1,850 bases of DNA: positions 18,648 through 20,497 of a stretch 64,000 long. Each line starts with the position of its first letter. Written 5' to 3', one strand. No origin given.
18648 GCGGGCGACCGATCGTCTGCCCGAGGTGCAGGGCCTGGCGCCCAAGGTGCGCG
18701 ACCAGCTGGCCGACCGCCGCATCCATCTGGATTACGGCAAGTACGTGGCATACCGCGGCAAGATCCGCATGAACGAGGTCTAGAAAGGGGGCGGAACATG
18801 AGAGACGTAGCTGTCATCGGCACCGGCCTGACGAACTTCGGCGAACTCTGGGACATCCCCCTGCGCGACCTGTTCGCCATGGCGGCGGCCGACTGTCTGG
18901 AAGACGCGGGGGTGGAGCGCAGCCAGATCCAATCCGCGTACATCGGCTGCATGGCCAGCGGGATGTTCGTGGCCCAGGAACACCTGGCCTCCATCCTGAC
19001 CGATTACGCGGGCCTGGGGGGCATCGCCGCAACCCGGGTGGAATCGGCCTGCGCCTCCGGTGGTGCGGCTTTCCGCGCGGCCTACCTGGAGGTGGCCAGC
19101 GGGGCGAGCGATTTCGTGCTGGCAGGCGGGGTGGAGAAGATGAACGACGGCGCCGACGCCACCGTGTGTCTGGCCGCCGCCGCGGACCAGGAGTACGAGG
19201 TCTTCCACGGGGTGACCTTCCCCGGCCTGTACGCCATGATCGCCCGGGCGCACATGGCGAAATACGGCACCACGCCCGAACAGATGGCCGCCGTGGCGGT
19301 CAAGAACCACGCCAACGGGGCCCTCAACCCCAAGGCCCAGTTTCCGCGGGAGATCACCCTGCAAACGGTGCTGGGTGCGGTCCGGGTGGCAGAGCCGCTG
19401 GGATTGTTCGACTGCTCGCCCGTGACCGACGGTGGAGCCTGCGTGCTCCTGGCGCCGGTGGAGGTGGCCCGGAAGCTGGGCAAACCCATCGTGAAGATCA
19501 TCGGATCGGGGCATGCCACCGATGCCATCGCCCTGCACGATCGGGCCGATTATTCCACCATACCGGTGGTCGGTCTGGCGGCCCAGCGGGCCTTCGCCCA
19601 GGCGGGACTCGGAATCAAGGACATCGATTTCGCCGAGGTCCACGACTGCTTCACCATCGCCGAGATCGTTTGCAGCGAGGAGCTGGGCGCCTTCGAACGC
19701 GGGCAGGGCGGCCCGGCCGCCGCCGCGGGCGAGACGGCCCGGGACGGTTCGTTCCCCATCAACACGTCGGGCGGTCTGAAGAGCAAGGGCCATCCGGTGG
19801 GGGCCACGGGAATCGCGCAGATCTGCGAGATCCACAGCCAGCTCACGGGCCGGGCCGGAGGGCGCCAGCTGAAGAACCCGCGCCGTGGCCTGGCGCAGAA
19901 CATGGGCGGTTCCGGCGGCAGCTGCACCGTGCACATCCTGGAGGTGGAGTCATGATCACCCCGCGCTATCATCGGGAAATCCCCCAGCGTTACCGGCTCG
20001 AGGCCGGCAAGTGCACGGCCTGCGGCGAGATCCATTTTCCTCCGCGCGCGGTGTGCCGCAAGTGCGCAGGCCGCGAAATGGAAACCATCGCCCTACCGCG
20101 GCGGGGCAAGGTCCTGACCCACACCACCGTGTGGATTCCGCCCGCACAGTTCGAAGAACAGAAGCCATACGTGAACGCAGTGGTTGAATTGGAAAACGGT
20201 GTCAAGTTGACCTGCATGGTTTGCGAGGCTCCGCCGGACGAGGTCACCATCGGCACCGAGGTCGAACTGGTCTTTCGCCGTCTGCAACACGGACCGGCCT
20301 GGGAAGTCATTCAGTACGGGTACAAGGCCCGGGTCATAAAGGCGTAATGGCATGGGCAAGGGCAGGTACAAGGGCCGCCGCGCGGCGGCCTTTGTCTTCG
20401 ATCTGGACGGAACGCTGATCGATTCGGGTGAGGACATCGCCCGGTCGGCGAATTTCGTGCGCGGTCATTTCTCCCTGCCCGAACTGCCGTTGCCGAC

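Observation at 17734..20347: Archaeal-style HMG-CoA synthase / thiolase / DUF35 three-gene module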

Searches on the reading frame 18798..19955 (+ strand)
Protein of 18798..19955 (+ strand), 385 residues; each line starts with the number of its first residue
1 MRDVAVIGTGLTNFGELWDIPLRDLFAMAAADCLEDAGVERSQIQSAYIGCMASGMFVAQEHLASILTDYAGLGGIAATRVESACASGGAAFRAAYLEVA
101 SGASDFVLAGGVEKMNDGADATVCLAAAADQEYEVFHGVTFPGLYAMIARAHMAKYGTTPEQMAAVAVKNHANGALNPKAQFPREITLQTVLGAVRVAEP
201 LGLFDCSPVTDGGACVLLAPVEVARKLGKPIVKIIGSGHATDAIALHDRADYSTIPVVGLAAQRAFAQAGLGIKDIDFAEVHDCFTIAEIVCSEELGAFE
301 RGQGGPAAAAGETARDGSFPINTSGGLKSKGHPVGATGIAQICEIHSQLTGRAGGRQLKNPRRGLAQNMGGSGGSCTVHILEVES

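Call 3: search_protein_families(library=pfam, proteins=[window:18798-19955:+])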
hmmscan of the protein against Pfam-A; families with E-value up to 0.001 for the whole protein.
window:18798-19955:+ (385 aa): 4 families
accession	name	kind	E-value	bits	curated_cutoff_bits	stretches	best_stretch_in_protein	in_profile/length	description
PF22691.2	Thiolase_C_1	-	1.5e-42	145.1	28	1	238-382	1-143/144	Thiolase C-terminal domain-like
PF00108.29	Thiolase_N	-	2.3e-28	99.7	26.4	1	4-220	1-258/260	Thiolase, N-terminal domain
PF02803.24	Thiolase_C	-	3.3e-09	36.9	27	1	260-354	26-102/123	Thiolase, C-terminal domain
PF00109.32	ketoacyl-synt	-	1.7e-06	28.3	20.8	1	61-118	151-207/252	Beta-ketoacyl synthase, N-terminal domain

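Call 4: search_protein_families(library=ncbifam, proteins=[window:18798-19955:+])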
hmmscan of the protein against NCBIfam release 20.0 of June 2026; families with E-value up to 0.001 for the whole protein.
window:18798-19955:+ (385 aa): 54 families (the best 25 are shown)
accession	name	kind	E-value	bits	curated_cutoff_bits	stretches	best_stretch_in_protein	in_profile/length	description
NF004720.0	PRK06064.1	subfamily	7.8e-152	505.5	420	1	1-383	1-387/389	thiolase domain-containing protein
NF053570.1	AcCoTHIOL_METTL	equivalog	8.2e-147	489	600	1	1-383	1-383/385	acetyl-CoA acetyltransferase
NF004810.0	PRK06157.1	equivalog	2.8e-102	342.9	403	1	2-380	7-394/400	acetyl-CoA acetyltransferase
NF009228.0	PRK12578.1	subfamily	5e-93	311.8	485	1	2-382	3-386/387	thiolase domain-containing protein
NF005704.0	PRK07516.1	subfamily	3.1e-88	296.4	412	1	2-382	2-386/389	thiolase domain-containing protein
NF006102.0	PRK08256.1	subfamily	2.1e-71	241.1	436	1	2-382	3-391/394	lipid-transfer protein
NF004936.0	PRK06289.1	equivalog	1.3e-65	221.8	375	1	4-381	5-401/405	acetyl-CoA acetyltransferase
NF004982.0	PRK06365.1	equivalog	5.8e-64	216.7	695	2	1-256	15-271/430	thiolase domain-containing protein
NF004715.0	PRK06059.1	equivalog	1.7e-61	208.4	424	1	2-375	4-394/399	lipid-transfer protein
NF004811.0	PRK06158.1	subfamily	8e-53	179.8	421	1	4-382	10-379/384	acetyl-CoA acetyltransferase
NF053628.1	BnzsclthlBbsBGT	equivalog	1.2e-52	179.1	750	1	2-379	5-377/389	benzoylsuccinyl-CoA thiolase subunit BbsB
NF006180.0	PRK08313.1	subfamily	4.4e-50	170.6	514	1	2-381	4-382/389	thiolase domain-containing protein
NF004721.0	PRK06065.1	equivalog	1.5e-48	165.6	455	1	2-381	10-391/393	thiolase domain-containing protein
NF006010.0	PRK08142.1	subfamily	2.6e-48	164.7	462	1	22-376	25-377/388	thiolase domain-containing protein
NF005892.0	PRK07855.1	subfamily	2.5e-37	128.7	469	1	4-341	8-353/390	lipid-transfer protein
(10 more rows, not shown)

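Call 18: search_solved_structures(query=window:18798-19955:+, show_alignments=2, max_evalue=1e-10)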
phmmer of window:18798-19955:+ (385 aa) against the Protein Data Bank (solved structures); distinct sequences matched with E-value up to 1e-10: 21.
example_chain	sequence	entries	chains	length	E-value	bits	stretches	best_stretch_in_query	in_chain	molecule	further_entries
7yvy_A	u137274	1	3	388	8.3e-102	344.2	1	1-381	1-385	Acetyl-CoA acetyltransferase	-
6esq_A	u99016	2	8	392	1.3e-100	340.2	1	1-382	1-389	acetoacetyl-CoA thiolase | Acetyl-CoA acetyltransferase thiolase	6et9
4yzo_A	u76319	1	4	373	1.6e-67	231.3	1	4-380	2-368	Putative acyl-CoA acyltransferase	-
6hsj_A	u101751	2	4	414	3.4e-55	190.8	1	4-378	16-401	SCP2-thiolase (type-1)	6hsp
6hrv_A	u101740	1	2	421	3.6e-55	190.7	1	4-378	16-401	SCP2-thiolase (type-1)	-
7pxp_C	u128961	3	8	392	5.3e-48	167.1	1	2-380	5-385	Benzoylsuccinyl-CoA thiolase subunit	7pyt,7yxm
3zbg_A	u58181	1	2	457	1.7e-47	165.5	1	13-377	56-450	3-KETOACYL-COA THIOLASE-LIKE PROTEIN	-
4bi9_A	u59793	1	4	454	2.7e-47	164.8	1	13-376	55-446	3-KETOACYL-COA THIOLASE, PUTATIVE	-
3zbk_A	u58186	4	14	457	3.3e-46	161.2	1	13-377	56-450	3-KETOACYL-COA THIOLASE-LIKE PROTEIN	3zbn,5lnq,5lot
3zbl_A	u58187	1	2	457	3.9e-46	161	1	13-377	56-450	3-KETOACYL-COA THIOLASE-LIKE PROTEIN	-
4bia_A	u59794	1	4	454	5.4e-46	160.5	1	13-376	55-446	3-KETOACYL-COA THIOLASE, PUTATIVE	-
4u4e_A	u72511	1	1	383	6.1e-36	127.4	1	5-375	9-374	Thiolase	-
9skh_I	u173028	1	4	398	1.5e-28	103.1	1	23-381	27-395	2,4-diacetylphloroglucinol biosynthesis protein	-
6ok1_A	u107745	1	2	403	3.2e-28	102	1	5-344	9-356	Lipid-transfer protein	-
9myr_A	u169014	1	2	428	6.9e-28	100.9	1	126-374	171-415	Nonspecific lipid-transfer protein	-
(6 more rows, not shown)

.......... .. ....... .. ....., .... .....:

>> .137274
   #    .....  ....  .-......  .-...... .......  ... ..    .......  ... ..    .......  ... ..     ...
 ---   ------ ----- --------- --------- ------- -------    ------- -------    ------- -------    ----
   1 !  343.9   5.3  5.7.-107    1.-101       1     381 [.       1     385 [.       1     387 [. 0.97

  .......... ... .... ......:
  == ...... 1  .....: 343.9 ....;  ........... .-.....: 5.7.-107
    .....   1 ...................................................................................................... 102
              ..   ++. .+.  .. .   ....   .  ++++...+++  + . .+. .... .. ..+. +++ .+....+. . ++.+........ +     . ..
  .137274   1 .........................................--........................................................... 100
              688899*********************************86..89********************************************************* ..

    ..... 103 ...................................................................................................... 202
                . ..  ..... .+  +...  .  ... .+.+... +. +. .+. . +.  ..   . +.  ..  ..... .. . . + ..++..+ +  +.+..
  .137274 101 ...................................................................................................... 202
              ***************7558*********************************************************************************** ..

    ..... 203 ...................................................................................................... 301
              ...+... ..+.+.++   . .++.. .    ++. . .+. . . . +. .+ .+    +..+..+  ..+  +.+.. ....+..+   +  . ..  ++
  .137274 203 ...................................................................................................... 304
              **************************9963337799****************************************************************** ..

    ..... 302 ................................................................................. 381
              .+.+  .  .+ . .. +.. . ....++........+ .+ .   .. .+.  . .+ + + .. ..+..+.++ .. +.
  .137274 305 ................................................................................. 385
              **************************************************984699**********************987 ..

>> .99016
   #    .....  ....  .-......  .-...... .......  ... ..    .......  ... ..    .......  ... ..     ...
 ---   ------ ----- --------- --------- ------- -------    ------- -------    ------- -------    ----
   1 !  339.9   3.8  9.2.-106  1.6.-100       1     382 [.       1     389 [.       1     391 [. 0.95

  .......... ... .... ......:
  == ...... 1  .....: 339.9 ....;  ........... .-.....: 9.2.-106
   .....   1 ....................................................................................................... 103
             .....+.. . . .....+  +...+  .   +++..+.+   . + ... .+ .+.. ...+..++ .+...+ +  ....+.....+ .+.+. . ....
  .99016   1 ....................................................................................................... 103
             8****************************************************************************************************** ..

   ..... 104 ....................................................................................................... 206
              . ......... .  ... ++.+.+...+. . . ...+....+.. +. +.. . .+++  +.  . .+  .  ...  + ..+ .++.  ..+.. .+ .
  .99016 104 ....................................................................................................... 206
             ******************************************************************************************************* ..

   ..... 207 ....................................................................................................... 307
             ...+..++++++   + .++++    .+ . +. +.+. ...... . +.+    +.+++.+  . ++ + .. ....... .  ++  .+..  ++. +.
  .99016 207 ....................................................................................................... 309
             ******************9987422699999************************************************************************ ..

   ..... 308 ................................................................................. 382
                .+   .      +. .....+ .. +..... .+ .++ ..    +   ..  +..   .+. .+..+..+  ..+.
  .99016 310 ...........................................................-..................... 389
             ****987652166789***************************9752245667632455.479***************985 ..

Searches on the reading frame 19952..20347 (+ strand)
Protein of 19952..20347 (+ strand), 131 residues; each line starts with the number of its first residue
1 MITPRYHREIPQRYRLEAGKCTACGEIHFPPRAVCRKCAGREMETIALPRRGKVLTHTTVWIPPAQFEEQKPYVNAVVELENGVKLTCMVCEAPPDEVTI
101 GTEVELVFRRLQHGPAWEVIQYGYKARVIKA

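Call 3: search_protein_families(library=pfam, proteins=[window:19952-20347:+])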
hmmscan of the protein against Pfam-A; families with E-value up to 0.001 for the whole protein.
window:19952-20347:+ (131 aa): 2 families
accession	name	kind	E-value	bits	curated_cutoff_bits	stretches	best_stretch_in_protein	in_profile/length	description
PF01796.24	OB_ChsH2_C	-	1.6e-17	63.6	27.1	1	47-109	3-65/65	ChsH2, C-terminal OB-fold domain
PF12172.15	zf-ChsH2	-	2.7e-13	49.9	23.2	1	8-44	1-37/37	ChsH2, rubredoxin-like zinc ribbon domain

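Call 4: search_protein_families(library=ncbifam, proteins=[window:19952-20347:+])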
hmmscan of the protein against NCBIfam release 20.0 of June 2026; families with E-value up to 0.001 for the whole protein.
window:19952-20347:+ (131 aa): 1 family
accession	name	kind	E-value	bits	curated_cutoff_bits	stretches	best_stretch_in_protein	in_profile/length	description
NF053627.1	BnzsclthlBbsAGT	equivalog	8e-13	48.6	250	1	16-112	36-129/145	benzoylsuccinyl-CoA thiolase subunit BbsA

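Call 19: search_solved_structures(query=window:19952-20347:+, show_alignments=3, max_evalue=0.001)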
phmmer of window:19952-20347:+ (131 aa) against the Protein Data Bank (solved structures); distinct sequences matched with E-value up to 0.001: 8.
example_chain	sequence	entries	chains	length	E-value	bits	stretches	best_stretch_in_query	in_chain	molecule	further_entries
6esq_E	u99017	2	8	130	2.5e-25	92.1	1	5-126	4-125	Pfam DUF35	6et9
6ok1_B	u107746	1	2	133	1.9e-10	43.9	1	10-106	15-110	ChsH2(DUF35)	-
5m3k_B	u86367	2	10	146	2.6e-10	43.5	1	6-125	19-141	2,4-diacetylphloroglucinol biosynthesis protein PhlB | 2,4-diacetylphloroglucinol biosynthesis protein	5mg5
9skh_E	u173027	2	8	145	2.9e-09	40.1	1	6-125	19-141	2,4-diacetylphloroglucinol biosynthesis protein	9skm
9vbo_H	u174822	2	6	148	6.5e-08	35.7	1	13-127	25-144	2,4-diacetylphloroglucinol biosynthesis protein PhlB family protein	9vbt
9myr_B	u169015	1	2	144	2.2e-07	34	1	20-109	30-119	Acyl dehydratase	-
7pxp_A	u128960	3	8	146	2.7e-07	33.7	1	16-123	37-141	Benzoylsuccinyl-CoA thiolase subunit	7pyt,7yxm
6htj_A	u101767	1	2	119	4.2e-06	29.9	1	15-112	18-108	Nucleic-acid-binding protein containing a Zn-ribbon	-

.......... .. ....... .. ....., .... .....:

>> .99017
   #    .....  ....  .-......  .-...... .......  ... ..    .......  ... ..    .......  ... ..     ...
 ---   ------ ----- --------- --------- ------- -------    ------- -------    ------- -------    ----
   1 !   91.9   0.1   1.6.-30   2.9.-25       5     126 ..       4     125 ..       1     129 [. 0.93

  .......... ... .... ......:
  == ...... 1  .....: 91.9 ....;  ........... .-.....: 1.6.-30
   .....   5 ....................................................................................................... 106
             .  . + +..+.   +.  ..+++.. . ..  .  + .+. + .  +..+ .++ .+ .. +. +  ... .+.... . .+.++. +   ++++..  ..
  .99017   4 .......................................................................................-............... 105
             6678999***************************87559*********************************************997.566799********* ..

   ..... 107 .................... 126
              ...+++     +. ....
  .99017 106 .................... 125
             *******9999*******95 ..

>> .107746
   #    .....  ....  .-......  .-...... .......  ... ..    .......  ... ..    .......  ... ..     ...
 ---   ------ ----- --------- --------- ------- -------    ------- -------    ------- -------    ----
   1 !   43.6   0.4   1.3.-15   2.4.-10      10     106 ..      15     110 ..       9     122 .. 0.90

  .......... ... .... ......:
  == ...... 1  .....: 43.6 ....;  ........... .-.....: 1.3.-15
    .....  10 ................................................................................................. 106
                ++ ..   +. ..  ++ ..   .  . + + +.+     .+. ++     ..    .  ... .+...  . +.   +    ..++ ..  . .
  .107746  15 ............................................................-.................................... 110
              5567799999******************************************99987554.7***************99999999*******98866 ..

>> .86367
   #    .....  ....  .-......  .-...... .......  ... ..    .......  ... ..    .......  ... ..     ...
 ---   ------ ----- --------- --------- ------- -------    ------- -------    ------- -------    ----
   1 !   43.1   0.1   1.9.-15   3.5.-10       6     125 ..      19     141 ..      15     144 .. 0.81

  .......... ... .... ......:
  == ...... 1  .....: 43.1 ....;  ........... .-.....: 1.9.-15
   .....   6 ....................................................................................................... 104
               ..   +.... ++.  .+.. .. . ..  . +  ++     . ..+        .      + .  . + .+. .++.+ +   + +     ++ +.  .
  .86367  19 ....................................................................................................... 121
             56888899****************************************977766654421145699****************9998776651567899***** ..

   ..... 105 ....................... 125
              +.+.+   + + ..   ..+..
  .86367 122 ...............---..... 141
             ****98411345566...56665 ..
